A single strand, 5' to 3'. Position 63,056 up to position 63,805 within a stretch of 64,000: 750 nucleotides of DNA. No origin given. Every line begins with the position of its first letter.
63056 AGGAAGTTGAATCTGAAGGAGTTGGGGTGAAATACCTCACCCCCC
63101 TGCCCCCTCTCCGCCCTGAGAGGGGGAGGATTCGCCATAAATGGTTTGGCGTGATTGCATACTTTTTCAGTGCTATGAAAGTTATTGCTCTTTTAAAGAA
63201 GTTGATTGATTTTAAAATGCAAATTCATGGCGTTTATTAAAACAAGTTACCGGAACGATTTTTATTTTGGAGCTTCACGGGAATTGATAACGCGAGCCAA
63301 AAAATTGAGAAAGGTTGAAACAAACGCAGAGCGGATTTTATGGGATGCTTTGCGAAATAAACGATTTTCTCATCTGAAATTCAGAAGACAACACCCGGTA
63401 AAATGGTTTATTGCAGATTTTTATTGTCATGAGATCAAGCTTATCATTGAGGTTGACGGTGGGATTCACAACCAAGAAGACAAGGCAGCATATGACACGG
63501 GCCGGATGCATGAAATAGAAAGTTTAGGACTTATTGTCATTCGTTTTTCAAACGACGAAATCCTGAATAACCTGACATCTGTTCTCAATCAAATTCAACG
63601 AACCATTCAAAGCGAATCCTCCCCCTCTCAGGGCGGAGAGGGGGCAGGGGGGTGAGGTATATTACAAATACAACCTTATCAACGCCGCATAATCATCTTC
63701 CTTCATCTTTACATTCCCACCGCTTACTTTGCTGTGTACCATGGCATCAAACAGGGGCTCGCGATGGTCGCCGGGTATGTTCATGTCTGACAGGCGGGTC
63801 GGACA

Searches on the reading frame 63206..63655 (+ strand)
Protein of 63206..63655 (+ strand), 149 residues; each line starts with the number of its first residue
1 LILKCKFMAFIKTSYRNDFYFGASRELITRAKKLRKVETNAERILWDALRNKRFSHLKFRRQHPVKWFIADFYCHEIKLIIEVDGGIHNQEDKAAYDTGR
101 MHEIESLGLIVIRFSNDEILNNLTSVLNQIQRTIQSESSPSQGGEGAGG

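Call 66: search_protein_families(library=ncbifam, proteins=[window:63227-63655:+], max_evalue=0.01)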
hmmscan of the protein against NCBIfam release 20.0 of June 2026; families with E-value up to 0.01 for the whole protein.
window:63227-63655:+ (142 aa): 1 family
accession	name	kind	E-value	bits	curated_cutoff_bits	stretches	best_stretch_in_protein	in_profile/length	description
NF007294.0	PRK09767.1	equivalog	1.2e-25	89.8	218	1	22-131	7-114/117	DUF559 domain-containing protein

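Call 86: search_protein_families(library=pfam, proteins=[window:63206-63655:+], max_evalue=0.01)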
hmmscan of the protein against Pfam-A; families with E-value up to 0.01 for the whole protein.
window:63206-63655:+ (149 aa): 2 families
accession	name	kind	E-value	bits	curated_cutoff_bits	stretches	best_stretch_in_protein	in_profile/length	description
PF04480.18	DUF559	-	1.3e-34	118.8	20.6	1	28-134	4-108/109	Protein of unknown function (DUF559)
PF18741.7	MTES_1575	-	0.0032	18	38.2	1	58-134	15-96/96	REase_MTES_1575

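Call 120: search_protein_families(library=padloc, proteins=[window:63227-63655:+], max_evalue=0.01)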
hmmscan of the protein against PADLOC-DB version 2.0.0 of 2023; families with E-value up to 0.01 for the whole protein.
window:63227-63655:+ (142 aa): 2 families
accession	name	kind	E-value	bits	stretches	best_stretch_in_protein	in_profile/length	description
PDLC03210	mREase_II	-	3.8e-06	24.4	1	55-128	47-120/294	Type II methyl-directed restriction enzyme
PDLC03678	HEase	-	5.5e-05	21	1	54-126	186-257/266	homing endonuclease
